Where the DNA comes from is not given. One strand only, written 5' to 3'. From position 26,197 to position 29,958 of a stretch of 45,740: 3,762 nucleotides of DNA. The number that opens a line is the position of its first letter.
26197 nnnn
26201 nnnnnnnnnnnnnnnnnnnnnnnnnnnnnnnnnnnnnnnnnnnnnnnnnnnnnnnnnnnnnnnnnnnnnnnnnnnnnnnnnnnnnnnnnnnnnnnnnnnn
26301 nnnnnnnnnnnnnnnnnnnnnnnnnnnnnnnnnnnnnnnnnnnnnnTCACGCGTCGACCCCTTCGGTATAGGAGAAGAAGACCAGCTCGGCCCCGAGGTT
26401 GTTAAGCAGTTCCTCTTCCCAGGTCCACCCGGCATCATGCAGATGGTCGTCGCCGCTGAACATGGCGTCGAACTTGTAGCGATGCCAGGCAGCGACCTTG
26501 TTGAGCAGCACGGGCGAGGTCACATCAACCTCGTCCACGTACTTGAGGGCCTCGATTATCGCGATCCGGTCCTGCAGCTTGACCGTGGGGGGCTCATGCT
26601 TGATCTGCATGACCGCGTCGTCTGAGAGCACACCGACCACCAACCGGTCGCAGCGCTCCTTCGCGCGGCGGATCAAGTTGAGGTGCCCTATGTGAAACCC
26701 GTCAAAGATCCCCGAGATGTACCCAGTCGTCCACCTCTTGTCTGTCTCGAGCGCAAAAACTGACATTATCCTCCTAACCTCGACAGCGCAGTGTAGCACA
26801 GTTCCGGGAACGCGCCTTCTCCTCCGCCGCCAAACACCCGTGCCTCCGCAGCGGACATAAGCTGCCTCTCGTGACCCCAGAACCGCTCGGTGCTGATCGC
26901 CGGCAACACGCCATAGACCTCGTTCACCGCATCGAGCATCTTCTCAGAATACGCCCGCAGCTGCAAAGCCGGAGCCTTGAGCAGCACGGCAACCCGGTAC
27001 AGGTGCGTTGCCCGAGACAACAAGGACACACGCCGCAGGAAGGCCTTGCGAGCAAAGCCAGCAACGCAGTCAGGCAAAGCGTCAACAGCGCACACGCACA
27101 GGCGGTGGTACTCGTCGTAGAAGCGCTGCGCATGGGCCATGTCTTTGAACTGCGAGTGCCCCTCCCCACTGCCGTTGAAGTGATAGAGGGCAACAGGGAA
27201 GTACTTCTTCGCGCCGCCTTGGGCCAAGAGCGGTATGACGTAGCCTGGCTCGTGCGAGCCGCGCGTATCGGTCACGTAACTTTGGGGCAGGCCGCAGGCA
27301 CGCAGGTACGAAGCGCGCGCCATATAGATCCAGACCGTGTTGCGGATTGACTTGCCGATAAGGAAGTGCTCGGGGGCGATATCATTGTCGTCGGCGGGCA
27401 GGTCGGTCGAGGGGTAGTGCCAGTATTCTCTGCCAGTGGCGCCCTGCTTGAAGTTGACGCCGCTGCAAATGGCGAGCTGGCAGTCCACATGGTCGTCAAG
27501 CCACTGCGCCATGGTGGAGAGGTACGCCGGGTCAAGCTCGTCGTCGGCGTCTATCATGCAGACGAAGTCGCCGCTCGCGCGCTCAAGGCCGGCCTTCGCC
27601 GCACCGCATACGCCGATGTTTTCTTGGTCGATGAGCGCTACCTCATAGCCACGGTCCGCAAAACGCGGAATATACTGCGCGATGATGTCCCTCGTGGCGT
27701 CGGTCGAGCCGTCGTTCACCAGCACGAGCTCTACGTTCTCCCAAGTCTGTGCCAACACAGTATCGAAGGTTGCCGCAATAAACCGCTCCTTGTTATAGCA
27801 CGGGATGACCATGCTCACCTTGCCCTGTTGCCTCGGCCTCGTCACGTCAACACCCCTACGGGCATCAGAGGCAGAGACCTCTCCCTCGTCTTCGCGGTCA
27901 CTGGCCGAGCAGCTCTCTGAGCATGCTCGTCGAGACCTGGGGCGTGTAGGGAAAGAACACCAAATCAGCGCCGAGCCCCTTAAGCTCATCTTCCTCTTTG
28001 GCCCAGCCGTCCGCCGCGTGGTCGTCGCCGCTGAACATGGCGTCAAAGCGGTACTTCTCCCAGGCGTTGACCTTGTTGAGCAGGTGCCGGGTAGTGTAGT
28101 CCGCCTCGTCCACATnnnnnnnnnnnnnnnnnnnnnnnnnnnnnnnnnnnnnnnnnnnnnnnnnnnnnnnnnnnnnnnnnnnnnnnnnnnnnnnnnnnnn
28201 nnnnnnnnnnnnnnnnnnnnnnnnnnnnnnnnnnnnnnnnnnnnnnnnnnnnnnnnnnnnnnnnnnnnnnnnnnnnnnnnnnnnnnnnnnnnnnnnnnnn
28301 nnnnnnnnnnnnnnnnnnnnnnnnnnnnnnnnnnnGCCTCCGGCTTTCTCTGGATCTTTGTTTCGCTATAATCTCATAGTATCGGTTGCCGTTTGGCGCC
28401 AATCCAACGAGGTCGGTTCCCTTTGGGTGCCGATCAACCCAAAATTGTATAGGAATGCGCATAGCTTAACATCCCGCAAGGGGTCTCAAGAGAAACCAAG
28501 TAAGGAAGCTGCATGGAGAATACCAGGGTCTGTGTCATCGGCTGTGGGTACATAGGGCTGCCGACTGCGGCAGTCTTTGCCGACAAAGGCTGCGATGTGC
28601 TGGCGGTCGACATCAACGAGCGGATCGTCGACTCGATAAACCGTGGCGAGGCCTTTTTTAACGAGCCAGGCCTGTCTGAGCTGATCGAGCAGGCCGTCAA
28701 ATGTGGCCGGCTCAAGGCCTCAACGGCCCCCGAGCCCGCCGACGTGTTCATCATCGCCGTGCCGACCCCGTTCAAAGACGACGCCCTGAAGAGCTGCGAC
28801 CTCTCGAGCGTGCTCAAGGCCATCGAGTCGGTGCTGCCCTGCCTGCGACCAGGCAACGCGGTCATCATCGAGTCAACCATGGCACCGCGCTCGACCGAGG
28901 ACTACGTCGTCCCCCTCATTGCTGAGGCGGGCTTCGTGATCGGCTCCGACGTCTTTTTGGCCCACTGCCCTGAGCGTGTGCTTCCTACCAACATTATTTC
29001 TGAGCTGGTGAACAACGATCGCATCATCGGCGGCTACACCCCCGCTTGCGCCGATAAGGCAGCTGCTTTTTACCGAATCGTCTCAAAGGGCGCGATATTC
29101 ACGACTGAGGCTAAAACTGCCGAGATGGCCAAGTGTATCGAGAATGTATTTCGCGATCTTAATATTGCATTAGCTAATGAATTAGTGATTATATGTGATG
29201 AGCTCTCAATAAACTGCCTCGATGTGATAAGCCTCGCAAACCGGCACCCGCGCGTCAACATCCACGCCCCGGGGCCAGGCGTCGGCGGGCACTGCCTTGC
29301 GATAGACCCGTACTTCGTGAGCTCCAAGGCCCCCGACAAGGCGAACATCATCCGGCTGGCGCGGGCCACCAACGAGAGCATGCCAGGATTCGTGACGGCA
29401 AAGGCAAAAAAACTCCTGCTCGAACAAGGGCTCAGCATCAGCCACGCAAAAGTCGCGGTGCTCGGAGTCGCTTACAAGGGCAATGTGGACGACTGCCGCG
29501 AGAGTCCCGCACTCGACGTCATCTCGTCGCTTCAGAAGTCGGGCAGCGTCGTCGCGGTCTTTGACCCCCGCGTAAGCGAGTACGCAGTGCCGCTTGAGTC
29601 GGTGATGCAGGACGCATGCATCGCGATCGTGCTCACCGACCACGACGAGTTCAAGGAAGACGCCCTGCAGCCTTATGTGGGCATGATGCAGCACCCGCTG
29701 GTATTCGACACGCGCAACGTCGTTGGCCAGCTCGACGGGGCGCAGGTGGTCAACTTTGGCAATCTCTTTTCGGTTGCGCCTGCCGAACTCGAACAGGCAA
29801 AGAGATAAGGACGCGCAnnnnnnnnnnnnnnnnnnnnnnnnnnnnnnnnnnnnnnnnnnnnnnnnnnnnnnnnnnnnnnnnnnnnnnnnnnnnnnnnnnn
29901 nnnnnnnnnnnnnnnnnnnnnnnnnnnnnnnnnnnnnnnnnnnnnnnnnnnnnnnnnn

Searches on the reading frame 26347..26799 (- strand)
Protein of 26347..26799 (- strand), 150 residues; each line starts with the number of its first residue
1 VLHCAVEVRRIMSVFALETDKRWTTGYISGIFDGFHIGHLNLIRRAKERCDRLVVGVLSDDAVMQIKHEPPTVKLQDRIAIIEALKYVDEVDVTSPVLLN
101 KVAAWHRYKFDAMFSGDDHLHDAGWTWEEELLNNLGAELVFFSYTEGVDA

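Call 18: search_protein_families(library=pfam, proteins=[window:26347-26799:-], max_evalue=0.001)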
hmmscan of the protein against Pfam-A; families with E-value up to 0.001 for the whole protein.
window:26347-26799:- (150 aa): 2 families
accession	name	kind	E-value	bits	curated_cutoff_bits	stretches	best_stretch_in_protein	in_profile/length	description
PF01467.32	CTP_transf_like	-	1.8e-16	61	21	1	28-134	2-104/133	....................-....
PF06574.18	FAD_syn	-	0.00021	21.6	27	1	30-53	13-36/158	FAD synthetase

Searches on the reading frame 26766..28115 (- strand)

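Call 17: search_protein_families(library=pfam, proteins=[window:26766-28115:-], max_evalue=0.001)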
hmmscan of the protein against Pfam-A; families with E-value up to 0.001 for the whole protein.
window:26766-28115:- (449 aa): 3 families
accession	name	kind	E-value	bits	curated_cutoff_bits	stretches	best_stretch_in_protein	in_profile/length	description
PF00535.33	Glycos_transf_2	-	5.4e-29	101.7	23.3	1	101-216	1-114/168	Glycosyl transferase family 2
PF13641.12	Glyco_tranf_2_3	-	4.2e-11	43.7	27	1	100-211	3-117/230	Glycosyltransferase like family 2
PF10111.15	Glyco_tranf_2_2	-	1.2e-06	28.7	27.3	1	101-204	1-104/276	Glycosyltransferase like family 2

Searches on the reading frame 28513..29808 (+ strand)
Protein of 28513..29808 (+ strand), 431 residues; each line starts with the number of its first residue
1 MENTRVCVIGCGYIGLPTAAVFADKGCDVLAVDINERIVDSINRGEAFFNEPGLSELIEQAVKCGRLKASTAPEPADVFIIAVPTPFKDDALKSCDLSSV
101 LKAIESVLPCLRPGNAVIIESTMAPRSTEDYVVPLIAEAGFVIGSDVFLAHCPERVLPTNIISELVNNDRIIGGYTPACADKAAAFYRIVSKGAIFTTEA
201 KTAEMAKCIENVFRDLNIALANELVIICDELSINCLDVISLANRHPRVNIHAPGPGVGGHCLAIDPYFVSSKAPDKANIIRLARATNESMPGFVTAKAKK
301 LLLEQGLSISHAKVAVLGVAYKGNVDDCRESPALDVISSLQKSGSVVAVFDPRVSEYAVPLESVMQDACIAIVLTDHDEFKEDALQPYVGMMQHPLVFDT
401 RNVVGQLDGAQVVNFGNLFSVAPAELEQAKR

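Call 3: search_protein_families(library=pfam, proteins=[window:28513-29808:+], max_evalue=0.01)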
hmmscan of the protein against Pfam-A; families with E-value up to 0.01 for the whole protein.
window:28513-29808:+ (431 aa): 9 families
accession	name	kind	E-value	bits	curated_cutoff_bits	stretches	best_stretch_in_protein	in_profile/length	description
PF03721.20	UDPG_MGDP_dh_N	-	9.1e-51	172.5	27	1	5-182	2-182/187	UDP-glucose/GDP-mannose dehydrogenase family, NAD binding domain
PF03720.21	UDPG_MGDP_dh_C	-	4.8e-24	85.2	30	1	315-404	1-101/103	UDP-glucose/GDP-mannose dehydrogenase family, UDP binding domain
PF00984.24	UDPG_MGDP_dh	-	2.2e-23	82.6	25.4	1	201-288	1-93/94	UDP-glucose/GDP-mannose dehydrogenase family, central domain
PF02558.23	ApbA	-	2.6e-05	24.3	22.2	1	6-94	1-85/150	Ketopantoate reductase PanE/ApbA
PF02737.24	3HCDH_N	-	4.1e-05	24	22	1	6-42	2-38/180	3-hydroxyacyl-CoA dehydrogenase, NAD binding domain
PF07992.20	Pyr_redox_2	-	0.00012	22.1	26.1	1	4-40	143-179/291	Pyridine nucleotide-disulphide oxidoreductase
PF00070.33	Pyr_redox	-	0.00026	21.9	22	1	5-39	1-35/82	Pyridine nucleotide-disulphide oxidoreductase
PF03446.21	NAD_binding_2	-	0.0011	19.5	21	1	6-131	2-103/161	NAD binding domain of 6-phosphogluconate dehydrogenase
PF01210.29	NAD_Gly3P_dh_N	-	0.0071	16.8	23.1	0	6-94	2-88/158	NAD-dependent glycerol-3-phosphate dehydrogenase N-terminus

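Call 4: search_protein_families(library=ncbifam, proteins=[window:28513-29808:+], max_evalue=0.01)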
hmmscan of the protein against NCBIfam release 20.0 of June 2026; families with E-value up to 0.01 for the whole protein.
window:28513-29808:+ (431 aa): 21 families
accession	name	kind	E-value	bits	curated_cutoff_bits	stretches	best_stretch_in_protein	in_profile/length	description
TIGR03026.1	NDP-sugDHase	subfamily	4e-122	407.9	189.8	1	5-402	2-413/413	nucleotide sugar dehydrogenase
NF008286.0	PRK11064.1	equivalog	6.7e-122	407.1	459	1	2-402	2-417/420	UDP-N-acetyl-D-mannosamine dehydrogenase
NF040825.1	UDPMaNacDH_Arch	equivalog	7.4e-111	371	750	1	5-406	2-403/418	UDP-N-acetyl-D-mannosamine dehydrogenase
NF041297.1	UDPGDh_AglM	equivalog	8.9e-59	199.5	670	1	5-410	2-423/429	UDP-glucose 6-dehydrogenase AglM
NF011729.0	PRK15182.1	equivalog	1.6e-52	178.7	592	1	3-359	6-362/425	Vi polysaccharide biosynthesis UDP-N-acetylglucosamine C-6 dehydrogenase TviB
NF047673.2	TeichurnBiosyTuaD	equivalog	2e-41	142.6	700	1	5-404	3-414/439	UDP-glucose 6-dehydrogenase TuaD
NF011631.0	PRK15057.1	equivalog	1.4e-10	40.8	757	1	5-356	2-341/388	UDP-glucose 6-dehydrogenase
TIGR03366.1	HpnZ_proposed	hypoth_equivalog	0.00027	20.3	328.1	1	2-109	155-257/315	putative phosphonate catabolism associated alcohol dehydrogenase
NF004474.0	PRK05808.1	subfamily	0.00044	19.6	408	1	2-47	2-44/283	3-hydroxybutyryl-CoA dehydrogenase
NF043037.1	ThreonDh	equivalog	0.00067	19.2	350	0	3-44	2-43/297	L-threonate dehydrogenase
NF004943.0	PRK06292.2-1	equivalog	0.00081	18.3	432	1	5-48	173-216/456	dihydrolipoyl dehydrogenase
TIGR01350.1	lipoamide_DH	equivalog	0.0011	17.8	408.8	1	5-43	172-210/461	dihydrolipoyl dehydrogenase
NF004783.0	PRK06129.1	equivalog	0.0021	17.5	347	1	4-41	3-40/315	3-hydroxyacyl-CoA dehydrogenase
NF006125.0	PRK08269.1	equivalog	0.0024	17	427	1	2-97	4-97/334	3-hydroxybutyryl-CoA dehydrogenase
NF045599.1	bili_reduct_long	exception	0.0034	15.7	750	1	4-42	505-543/641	bilirubin reductase, long form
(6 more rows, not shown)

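Call 55: list_cluster_members(proteins=[window:28513-29805:+, window:42591-43778:-, window:7762-8844:-, window:10140-11585:-, window:11585-12553:-, window:12553-14145:-, window:9169-10140:-, window:697-2109:-, window:2114-3058:-, window:16767-17582:-])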
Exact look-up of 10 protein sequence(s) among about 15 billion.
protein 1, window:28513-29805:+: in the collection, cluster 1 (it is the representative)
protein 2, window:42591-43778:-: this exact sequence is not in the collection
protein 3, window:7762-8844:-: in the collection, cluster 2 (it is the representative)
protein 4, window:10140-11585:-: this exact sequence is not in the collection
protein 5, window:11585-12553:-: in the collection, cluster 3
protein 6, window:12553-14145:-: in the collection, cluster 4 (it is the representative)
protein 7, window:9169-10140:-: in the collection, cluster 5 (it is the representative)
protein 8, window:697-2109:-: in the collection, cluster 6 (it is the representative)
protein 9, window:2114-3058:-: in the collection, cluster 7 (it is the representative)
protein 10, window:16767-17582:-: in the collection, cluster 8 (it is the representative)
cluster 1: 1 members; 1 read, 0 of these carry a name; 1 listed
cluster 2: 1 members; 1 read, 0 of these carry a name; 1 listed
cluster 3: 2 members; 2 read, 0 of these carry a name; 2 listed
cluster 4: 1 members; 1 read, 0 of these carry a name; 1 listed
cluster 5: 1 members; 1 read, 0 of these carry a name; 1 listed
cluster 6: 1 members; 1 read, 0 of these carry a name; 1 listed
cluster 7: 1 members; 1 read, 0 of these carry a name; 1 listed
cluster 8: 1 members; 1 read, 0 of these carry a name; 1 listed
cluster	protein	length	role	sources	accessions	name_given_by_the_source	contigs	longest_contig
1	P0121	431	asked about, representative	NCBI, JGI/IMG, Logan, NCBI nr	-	-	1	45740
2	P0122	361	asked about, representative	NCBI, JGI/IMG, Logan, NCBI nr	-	-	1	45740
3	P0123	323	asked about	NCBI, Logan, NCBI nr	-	-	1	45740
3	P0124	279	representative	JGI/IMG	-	-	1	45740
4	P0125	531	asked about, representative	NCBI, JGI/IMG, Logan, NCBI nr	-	-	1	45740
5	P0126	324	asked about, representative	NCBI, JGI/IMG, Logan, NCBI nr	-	-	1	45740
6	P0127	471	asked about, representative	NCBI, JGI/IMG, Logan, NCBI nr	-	-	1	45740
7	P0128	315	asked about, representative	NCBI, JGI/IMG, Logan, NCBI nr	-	-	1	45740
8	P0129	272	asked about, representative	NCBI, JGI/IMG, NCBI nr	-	-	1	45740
